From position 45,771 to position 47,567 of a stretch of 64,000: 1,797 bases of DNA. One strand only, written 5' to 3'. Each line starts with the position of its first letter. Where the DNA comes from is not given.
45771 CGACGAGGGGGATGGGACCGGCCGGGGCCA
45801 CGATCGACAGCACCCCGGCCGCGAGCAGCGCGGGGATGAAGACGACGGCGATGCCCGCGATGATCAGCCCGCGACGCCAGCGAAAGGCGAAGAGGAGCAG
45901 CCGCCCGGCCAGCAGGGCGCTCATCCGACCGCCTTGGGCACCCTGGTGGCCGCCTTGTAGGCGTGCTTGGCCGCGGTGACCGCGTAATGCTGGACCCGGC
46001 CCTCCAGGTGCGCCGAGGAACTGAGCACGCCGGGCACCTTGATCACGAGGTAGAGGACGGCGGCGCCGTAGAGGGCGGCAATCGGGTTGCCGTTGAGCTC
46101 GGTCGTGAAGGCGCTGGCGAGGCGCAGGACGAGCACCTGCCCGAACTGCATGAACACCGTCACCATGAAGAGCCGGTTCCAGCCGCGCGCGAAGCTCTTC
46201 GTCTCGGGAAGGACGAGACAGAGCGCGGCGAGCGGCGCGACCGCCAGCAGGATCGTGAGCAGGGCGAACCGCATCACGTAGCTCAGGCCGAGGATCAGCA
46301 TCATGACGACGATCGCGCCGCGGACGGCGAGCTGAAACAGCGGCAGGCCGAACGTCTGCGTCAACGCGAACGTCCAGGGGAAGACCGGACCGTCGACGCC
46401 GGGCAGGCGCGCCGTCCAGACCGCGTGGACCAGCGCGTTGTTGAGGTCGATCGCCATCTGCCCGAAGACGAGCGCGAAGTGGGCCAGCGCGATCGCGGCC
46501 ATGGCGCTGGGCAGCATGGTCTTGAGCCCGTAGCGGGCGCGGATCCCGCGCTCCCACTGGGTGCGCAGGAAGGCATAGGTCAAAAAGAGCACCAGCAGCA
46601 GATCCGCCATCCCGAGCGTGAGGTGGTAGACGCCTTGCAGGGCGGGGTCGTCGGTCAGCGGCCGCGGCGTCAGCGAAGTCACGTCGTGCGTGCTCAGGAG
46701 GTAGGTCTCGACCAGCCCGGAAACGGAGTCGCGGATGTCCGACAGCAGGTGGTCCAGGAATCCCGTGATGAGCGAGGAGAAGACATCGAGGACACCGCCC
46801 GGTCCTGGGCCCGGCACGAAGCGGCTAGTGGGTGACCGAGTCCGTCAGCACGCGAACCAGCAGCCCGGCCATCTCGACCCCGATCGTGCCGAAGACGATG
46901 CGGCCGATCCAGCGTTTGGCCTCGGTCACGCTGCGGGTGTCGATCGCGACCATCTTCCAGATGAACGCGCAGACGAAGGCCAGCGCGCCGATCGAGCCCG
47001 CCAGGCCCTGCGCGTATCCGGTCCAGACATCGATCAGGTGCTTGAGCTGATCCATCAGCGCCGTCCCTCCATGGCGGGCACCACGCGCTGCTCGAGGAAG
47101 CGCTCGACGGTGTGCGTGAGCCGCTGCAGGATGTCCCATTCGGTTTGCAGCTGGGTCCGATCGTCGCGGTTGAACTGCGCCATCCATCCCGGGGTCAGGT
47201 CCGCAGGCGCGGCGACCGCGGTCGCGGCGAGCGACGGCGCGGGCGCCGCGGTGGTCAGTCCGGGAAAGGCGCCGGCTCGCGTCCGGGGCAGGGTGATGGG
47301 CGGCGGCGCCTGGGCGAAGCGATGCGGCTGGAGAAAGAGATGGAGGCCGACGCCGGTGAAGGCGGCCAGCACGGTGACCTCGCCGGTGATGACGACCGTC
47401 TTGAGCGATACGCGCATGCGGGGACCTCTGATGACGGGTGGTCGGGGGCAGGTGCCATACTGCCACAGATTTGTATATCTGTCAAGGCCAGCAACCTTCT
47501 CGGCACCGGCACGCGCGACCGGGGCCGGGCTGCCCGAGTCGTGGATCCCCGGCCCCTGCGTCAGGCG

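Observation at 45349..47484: Orphan VirB2-like / VirB6(TrbL)-like / M23-hydrolase membrane module with no secretion ATPases, embedded among core genes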

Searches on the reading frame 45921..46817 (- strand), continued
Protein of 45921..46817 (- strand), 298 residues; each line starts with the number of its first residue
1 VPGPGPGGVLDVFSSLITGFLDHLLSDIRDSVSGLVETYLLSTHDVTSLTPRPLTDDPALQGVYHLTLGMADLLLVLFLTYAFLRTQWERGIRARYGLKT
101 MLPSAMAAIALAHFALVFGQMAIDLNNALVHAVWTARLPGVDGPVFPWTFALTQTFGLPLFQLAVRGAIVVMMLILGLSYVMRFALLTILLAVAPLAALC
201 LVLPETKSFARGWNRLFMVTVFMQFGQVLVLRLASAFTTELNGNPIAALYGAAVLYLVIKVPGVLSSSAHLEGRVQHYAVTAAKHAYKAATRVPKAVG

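Call 94: find_encoding_contigs(protein=P0380, flank=6000, max_places=2)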
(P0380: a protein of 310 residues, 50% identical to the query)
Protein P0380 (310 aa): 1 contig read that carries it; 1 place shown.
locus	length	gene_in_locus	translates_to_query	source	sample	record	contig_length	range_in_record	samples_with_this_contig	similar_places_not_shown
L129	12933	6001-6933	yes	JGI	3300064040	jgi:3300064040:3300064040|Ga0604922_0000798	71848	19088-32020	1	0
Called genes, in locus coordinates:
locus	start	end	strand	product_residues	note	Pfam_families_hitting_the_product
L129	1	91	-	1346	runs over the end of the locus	PF00364:Biotin_lipoyl, PF02817:E3_binding, PF00198:2-oxoacid_dh, PF00676:E1_dh, PF02779:Transket_pyr, PF16870:OxoGdeHyase_C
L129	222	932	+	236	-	PF04116:FA_hydroxylase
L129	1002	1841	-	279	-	-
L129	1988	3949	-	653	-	PF16177:ACAS_N, PF00501:AMP-binding, PF13193:AMP-binding_C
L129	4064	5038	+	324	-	PF00226:DnaJ, PF01556:DnaJ_C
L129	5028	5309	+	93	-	-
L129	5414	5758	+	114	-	-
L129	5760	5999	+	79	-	-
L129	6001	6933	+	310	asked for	PF19597:TrbL_4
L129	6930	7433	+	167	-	PF01551:Peptidase_M23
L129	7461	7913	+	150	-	PF00436:SSB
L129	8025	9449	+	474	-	PF00072:Response_reg, PF01656:CbiA, PF06564:CBP_BcsQ (faint), PF10609:ParA (weak), PF13614:AAA_31 (faint)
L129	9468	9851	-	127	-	-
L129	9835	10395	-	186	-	PF00805:Pentapeptide (faint)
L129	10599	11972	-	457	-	PF13185:GAF_2 (faint), PF00990:GGDEF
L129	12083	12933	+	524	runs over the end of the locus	-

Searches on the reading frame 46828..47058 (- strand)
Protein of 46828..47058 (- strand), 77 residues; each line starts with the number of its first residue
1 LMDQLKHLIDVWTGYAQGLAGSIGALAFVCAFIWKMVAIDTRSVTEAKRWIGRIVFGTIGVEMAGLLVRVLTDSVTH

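Call 3: search_protein_families(library=pfam, max_evalue=1, proteins=[window:46828-47055:-])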
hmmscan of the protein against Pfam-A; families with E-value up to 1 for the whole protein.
seq(76 aa): 1 family
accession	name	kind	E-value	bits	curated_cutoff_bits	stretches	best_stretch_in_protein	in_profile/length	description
PF18895.5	T4SS_pilin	-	0.015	15.8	26.6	1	2-70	3-71/71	Type IV secretion system pilin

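Call 21: search_protein_families(library=ncbifam, max_evalue=1, proteins=[window:46828-47055:-])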
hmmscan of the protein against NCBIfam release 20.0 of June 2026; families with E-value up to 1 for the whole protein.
seq(76 aa): 1 family
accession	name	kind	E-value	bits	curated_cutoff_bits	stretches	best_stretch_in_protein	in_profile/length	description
NF045849.1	ICE_MMCAP2_0565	equivalog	0.038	13.7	40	1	6-71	8-73/80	Mbov_0395 family pilin-like conjugal transfer protein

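Call 22: search_protein_families(library=phrogs, max_evalue=1, proteins=[window:46828-47055:-])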
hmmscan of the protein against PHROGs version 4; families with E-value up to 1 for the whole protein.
seq(76 aa): 3 families
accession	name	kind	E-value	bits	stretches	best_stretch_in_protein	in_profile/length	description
phrog_31659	-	unknown function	0.14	13.1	1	37-59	23-45/51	-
phrog_22320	-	unknown function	0.16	12.9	1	21-51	18-48/49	-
phrog_689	-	lysis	0.21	12.9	1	41-71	56-86/91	holin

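Call 38: search_protein_families(library=pfam, alignment_id=A4, max_evalue=1)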
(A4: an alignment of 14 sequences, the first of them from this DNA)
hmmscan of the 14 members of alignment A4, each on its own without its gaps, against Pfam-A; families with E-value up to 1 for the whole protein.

A. member 1, seq(76 aa): 1 family
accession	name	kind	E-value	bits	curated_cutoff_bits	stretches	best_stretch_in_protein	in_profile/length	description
PF18895.5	T4SS_pilin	-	0.015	15.8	26.6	1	2-70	3-71/71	Type IV secretion system pilin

B. families by the number of members that match (of 14 scanned): 4 families
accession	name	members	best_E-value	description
PF18895.5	T4SS_pilin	6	0.0072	Type IV secretion system pilin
PF04956.18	TrbC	5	0.1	TrbC/VIRB2 pilin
PF07328.17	VirD1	1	0.21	T-DNA border endonuclease VirD1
PF11035.13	SNAPC2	1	0.34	Small nuclear RNA activating complex (SNAPc), subunit 2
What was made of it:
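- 46825..47055 (-): gB: 76-aa two-TM hairpin, a VirB2/T4SS_pilin-like small subunit. PF18895 E 0.015 for the window protein; 6 of 14 homologues hit PF18895 and 5 of 14 hit PF04956, all sub-threshold (calls 3, 38).
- On VirB2/TrbC/T4SS_pilin family (PF04956, PF18895): Six of 14 homologues hit PF18895 (best E 0.007) and 5 of 14 hit PF04956 (E at least 0.1) (call 38).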

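Call 39: search_solved_structures(query=A4, max_evalue=10, show_alignments=2)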
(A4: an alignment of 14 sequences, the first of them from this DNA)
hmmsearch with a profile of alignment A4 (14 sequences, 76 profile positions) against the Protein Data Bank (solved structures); distinct sequences matched with E-value up to 10: 0.
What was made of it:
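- On VirB2/TrbC/T4SS_pilin family (PF04956, PF18895): The PDB profile search found nothing (call 39).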

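Call 53: find_homologous_proteins(query=A4, max_evalue=0.001)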
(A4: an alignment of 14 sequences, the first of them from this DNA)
Query A4 (14 sequences) (76 aa, profile of the alignment): 578 proteins with E <= 0.001 among 659 candidates; the best 120 are listed.
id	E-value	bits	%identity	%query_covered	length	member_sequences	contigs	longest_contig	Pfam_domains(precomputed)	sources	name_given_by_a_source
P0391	5.9e-45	169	88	100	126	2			-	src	-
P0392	1.3e-44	168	89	100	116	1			-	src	-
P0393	1.7e-44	168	88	100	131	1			-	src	-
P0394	5.1e-44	166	86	100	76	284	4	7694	-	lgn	-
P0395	5.1e-44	166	88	100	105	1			-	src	-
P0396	9.9e-44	165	84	100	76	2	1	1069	-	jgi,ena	-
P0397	1.1e-43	165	86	100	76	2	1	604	-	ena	-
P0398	1.6e-43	165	86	100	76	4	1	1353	-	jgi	jgi:hypothetical protein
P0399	4.2e-43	163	87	99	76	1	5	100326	-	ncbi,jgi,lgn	-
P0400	9.4e-43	162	87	100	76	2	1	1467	-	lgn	-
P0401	1.9e-42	161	87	100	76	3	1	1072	-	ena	-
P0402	2.7e-42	161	82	100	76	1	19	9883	-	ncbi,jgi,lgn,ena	jgi:hypothetical protein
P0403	3.1e-42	161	86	100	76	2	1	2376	-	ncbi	-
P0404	3.3e-42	161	82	100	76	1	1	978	-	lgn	-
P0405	3.5e-42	160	86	100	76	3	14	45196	-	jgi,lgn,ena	jgi:hypothetical protein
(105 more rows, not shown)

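Call 68: search_protein_families(library=padloc, max_evalue=0.1, proteins=[window:46828-47058:-])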
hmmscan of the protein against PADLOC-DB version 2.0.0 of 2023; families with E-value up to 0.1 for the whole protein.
window:46828-47058:- (77 aa): 0 families

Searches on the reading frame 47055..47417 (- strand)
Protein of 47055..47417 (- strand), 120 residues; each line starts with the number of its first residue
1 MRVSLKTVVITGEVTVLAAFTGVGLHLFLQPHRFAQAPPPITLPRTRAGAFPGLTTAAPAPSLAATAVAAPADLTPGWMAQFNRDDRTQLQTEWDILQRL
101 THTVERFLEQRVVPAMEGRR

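Call 3: search_protein_families(library=pfam, max_evalue=1, proteins=[window:47058-47417:-])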
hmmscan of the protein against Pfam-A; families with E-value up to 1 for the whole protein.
seq(120 aa): 0 families

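Call 21: search_protein_families(library=ncbifam, max_evalue=1, proteins=[window:47058-47417:-])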
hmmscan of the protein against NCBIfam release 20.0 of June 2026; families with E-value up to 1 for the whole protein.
seq(120 aa): 0 families

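Call 22: search_protein_families(library=phrogs, max_evalue=1, proteins=[window:47058-47417:-])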
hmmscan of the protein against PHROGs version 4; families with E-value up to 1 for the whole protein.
seq(120 aa): 0 families

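Call 68: search_protein_families(library=padloc, max_evalue=0.1, proteins=[window:47058-47417:-])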
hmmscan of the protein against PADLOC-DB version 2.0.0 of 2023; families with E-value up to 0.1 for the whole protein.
window:47058-47417:- (120 aa): 0 families
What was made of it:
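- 47055..47417 (-): gA: 120-aa bitopic protein with an N-terminal TM helix, a Pro/Ala-rich linker and a C-terminal helix. No family match (calls 3, 21, 22, 68).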

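Call 74: predict_structure(protein=window:47055-47417:-)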
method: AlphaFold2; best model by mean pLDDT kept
length: 120 residues; sequences in the alignment: 1
mean_pLDDT: 58.2   pTM: 0.31
mean pLDDT of the five models: 58.2, 58.1, 54.9, 48.9, 45.4
residues with pLDDT >= 90: 0; 70-90: 20; 50-70: 67; < 50: 33
segments of 3 or more residues with pLDDT < 50: 1-4, 49-60, 64-73
pLDDT, mean of each block of 10 residues (from residue 1): 51 61 62 52 54 44 46 51 63 76 80 59
secondary structure, 60 per line:
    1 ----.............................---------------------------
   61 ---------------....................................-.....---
elements in order: H5-33 H76-111 H113-117
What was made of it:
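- Tried and rejected: Single-sequence AF2 model of gA: low confidence (pLDDT 58), showing only a TM helix, a disordered linker and a helix (call 74).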
